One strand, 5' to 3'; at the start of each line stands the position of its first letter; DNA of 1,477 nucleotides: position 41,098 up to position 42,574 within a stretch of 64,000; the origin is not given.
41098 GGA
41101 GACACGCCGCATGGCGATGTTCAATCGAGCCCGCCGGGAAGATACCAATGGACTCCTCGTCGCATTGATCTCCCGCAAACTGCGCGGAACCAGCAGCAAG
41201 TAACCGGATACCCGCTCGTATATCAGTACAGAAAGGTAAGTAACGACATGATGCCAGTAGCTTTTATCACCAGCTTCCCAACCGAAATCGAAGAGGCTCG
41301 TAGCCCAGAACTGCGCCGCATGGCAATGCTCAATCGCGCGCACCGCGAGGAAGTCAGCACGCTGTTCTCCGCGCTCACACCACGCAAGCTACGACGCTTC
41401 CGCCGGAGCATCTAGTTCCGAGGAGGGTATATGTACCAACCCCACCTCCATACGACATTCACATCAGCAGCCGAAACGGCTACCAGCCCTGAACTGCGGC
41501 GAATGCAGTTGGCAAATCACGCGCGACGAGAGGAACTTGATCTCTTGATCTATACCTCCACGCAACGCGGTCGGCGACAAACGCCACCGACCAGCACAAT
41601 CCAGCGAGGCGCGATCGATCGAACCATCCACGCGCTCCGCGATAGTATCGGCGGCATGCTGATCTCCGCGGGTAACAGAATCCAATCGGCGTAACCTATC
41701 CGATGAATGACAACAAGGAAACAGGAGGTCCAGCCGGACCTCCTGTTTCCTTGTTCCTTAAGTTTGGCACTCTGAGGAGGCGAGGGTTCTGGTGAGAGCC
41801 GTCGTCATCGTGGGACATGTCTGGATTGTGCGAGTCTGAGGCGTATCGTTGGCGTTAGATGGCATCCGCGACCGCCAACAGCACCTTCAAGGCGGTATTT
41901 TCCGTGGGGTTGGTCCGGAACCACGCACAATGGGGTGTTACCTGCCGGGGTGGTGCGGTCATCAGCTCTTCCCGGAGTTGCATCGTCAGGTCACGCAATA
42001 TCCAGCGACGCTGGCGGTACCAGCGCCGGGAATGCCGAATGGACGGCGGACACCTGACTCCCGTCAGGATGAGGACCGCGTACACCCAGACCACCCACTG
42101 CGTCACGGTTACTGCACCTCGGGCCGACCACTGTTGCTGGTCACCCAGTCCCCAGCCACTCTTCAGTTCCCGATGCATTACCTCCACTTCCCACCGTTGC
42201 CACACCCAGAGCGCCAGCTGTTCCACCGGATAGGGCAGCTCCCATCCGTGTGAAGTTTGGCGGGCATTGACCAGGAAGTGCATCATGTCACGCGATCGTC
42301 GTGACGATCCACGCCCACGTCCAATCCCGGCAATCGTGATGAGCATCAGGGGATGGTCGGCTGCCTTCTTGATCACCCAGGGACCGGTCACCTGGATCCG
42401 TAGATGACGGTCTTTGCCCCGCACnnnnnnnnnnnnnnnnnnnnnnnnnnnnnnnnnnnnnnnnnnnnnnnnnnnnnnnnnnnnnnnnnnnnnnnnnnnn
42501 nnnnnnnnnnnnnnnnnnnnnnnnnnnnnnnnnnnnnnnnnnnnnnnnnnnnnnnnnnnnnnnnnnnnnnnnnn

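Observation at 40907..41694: Three tandem paralogous small genes (55-87 aa) with a conserved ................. core under a consensus promoter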

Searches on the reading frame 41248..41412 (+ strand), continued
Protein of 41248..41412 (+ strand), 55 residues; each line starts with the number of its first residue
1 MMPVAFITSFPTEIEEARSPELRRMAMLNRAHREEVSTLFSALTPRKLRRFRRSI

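Call 93: predict_structure(alignment_id=A9)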
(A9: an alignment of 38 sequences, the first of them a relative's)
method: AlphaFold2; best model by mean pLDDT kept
length: 87 residues; sequences in the alignment: 38
mean_pLDDT: 66.6   pTM: 0.29
mean pLDDT of the five models: 66.6, 64.0, 61.4, 61.1, 59.8
residues with pLDDT >= 90: 7; 70-90: 33; 50-70: 35; < 50: 12
segments of 3 or more residues with pLDDT < 50: 48-53
pLDDT, mean of each block of 10 residues (from residue 1): 51 67 89 83 53 52 70 74 58
secondary structure, 60 per line:
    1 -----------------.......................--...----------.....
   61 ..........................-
elements in order: H18-40 H56-86

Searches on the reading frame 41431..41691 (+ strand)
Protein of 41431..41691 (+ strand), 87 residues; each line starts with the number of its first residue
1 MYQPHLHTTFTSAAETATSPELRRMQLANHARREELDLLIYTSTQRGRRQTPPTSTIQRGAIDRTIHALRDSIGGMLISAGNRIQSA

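Call 5: search_protein_families(library=pfam, proteins=[window:41431-41691:+], max_evalue=10)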
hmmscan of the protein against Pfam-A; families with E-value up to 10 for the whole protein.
seq(87 aa): 0 families

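Call 7: search_protein_families(library=ncbifam, proteins=[window:41431-41691:+], max_evalue=10)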
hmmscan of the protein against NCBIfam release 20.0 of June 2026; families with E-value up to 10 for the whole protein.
seq(87 aa): 0 families

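Call 26: predict_structure(alignment_id=A2)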
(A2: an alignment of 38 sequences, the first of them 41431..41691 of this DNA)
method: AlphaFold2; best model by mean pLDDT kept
length: 87 residues; sequences in the alignment: 38
mean_pLDDT: 64.6   pTM: 0.29
mean pLDDT of the five models: 64.6, 63.9, 62.8, 60.5, 60.3
residues with pLDDT >= 90: 4; 70-90: 28; 50-70: 39; < 50: 16
segments of 3 or more residues with pLDDT < 50: 1-3, 7-12
pLDDT, mean of each block of 10 residues (from residue 1): 47 57 87 87 60 53 70 63 54
secondary structure, 60 per line:
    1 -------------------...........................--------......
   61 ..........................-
elements in order: H20-46 H55-86
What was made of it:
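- On Ribbon-helix-helix partition/repressor proteins (ParG, omega, CopG, Arc/MetJ): AlphaFold2 gives a disordered N-terminus and two long helices of 23-32 residues each (calls 26, 93).
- Two helices with a disordered N-terminus and linker appear in two independent AlphaFold2 runs (calls 26, 93).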

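Call 27: search_solved_structures(query=A2, max_evalue=10, show_alignments=3)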
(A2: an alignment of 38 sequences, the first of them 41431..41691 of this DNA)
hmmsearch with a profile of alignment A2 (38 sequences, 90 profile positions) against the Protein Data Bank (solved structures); distinct sequences matched with E-value up to 10: 1.
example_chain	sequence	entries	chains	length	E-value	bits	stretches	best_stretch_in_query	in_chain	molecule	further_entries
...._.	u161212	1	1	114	0.73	13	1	28-56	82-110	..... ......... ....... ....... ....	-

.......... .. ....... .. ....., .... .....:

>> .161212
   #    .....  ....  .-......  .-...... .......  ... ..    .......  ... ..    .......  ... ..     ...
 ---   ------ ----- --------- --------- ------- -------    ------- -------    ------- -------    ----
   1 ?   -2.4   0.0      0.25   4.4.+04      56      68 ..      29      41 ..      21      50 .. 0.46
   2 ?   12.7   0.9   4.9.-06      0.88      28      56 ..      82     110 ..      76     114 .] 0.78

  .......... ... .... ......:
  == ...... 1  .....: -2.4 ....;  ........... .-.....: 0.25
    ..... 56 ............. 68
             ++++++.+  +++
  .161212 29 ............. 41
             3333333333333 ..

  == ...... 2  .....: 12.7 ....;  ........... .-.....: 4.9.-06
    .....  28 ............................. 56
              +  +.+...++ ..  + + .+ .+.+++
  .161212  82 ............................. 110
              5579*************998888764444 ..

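Call 29: search_protein_representatives(alignment_id=A2)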
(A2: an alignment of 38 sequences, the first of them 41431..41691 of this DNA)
Query: 38 sequences, 90 profile positions. Proteins with E-value up to 0.001 (for the whole library): 24; up to 1e-10: 18; up to 1e-30: 2. The best 24 are listed.
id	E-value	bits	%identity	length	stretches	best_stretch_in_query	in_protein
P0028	3.3e-34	132.7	-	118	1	1-90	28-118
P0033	2.3e-32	126.8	-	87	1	1-90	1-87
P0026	1.5e-29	117.7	-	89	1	1-90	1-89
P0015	4.0e-27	110.0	-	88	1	1-89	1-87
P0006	1.3e-26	108.4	-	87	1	2-89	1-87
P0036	1.9e-26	107.8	-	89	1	1-89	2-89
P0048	2.1e-26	107.7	-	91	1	1-90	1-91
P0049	5.2e-26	106.4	-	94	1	1-90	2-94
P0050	7.5e-23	96.3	-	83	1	1-89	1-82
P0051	3.2e-22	94.3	-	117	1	1-89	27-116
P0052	3.7e-22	94.1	-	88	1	1-90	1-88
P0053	7.5e-20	86.7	-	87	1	1-90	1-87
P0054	8.2e-19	83.4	-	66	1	26-90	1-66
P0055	1.9e-18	82.2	-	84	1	1-89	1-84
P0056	1.1e-16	76.6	-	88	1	1-90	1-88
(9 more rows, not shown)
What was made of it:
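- A general nucleoid or RNA factor would be expected to be more widely distributed than 24 clusters among 1.84 billion proteins (call 29).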

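Call 34: fold_search(model_id=the predicted structure, library=pdb)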
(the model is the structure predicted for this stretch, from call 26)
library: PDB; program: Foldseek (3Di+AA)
matches with E <= 10: 0; with E <= 0.001: 0
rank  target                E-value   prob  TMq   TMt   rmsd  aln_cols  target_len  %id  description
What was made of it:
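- Closest known: KorA of RK2 and AspA of Sulfolobus pNOB8. Different: Here there are only two long helices with a disordered linker, no HTH match (calls 5, 27, 34), and no homology.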

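Call 72: search_protein_families(library=phrogs, proteins=[window:41431-41691:+], max_evalue=1)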
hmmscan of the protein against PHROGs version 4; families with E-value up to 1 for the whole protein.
seq(87 aa): 0 families

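Call 73: search_protein_families(library=padloc, proteins=[window:41431-41691:+], max_evalue=1)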
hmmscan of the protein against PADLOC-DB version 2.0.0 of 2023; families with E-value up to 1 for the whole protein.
seq(87 aa): 0 families

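Call 74: search_protein_families(library=pfam, alignment_id=A2, max_evalue=1)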
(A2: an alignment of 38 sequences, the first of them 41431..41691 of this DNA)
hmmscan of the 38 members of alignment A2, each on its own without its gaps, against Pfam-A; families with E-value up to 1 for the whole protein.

A. member 1, window:41431-41691:+ (87 aa): 0 families

B. families by the number of members that match (of 38 scanned): 11 families
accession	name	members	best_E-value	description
PF23175.1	bHLH_STRA8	1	0.0059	Stimulated by retinoic acid gene 8 protein bHLH domain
PF19567.5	CpsB_CapC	1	0.028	Capsular polysaccharide synthesis, CpsB/CapC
PF21790.3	OGG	1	0.063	Putative 8-oxoguanine DNA glycosylase OGG-like protein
PF19803.4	DUF6286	1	0.065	Family of unknown function (DUF6286)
PF16715.11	CDPS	1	0.067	Cyclodipeptide synthase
PF07960.16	CBP4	1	0.082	CBP4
PF18736.6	pEK499_p136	1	0.14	HEPN pEK499 p136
PF23832.1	DUF7202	1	0.18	Domain of unknown function (DUF7202)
PF09611.15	Cas_Csy1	1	0.19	CRISPR-associated protein (Cas_Csy1)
PF02899.23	Phage_int_SAM_1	1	0.19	Phage integrase, N-terminal SAM-like domain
PF25766.1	TPR_RPAP1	1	0.25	RNA polymerase II-associated protein 1, TPR repeats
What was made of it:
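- On Ribbon-helix-helix partition/repressor proteins (ParG, omega, CopG, Arc/MetJ): No Pfam or NCBIfam hit for any of 38 members (calls 5, 7, 74).
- Closest known: Small centromere- or operator-binding partition proteins of type Ib systems. Different: There is no RHH Pfam match (calls 5, 74).
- Closest known: Arginine-rich-motif peptides that bind RNA hairpins. Different: There are no PHROG or Pfam hits (calls 72, 74).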

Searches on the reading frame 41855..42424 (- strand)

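Call 49: search_protein_families(library=pfam, proteins=[window:41855-42424:-], max_evalue=0.01)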
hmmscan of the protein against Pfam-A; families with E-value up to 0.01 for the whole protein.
window:41855-42424:- (189 aa): 0 families

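Call 70: search_protein_families(library=ncbifam, proteins=[window:41855-42424:-], max_evalue=1)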
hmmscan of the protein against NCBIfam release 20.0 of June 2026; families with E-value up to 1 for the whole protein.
window:41855-42424:- (189 aa): 5 families
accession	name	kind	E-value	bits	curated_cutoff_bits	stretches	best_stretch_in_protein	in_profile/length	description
NF049999.1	transpos_IS701_3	equivalog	8.9e-10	38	170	1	67-158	306-399/412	IS701 family transposase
NF033592.1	transpos_IS4_1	equivalog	0.0048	16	115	1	62-94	273-304/332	IS4 family transposase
TIGR01410.1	tatB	equivalog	0.031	14.8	56.5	1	111-156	10-55/80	Sec-independent protein translocase protein TatB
NF049925.1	transpos_IS4_4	equivalog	0.061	12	250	1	76-120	324-369/449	IS4 family transposase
NF049921.1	transpos_IS701_2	equivalog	0.16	11.3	250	1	75-146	244-309/318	IS701 family transposase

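Call 71: search_protein_families(library=pfam, proteins=[window:41855-42424:-], max_evalue=10)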
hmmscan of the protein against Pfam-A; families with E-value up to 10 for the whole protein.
window:41855-42424:- (189 aa): 1 family
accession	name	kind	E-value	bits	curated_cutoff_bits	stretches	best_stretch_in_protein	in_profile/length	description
PF01609.27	DDE_Tnp_1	-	0.041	14.1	23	1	43-95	121-178/200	Transposase DDE domain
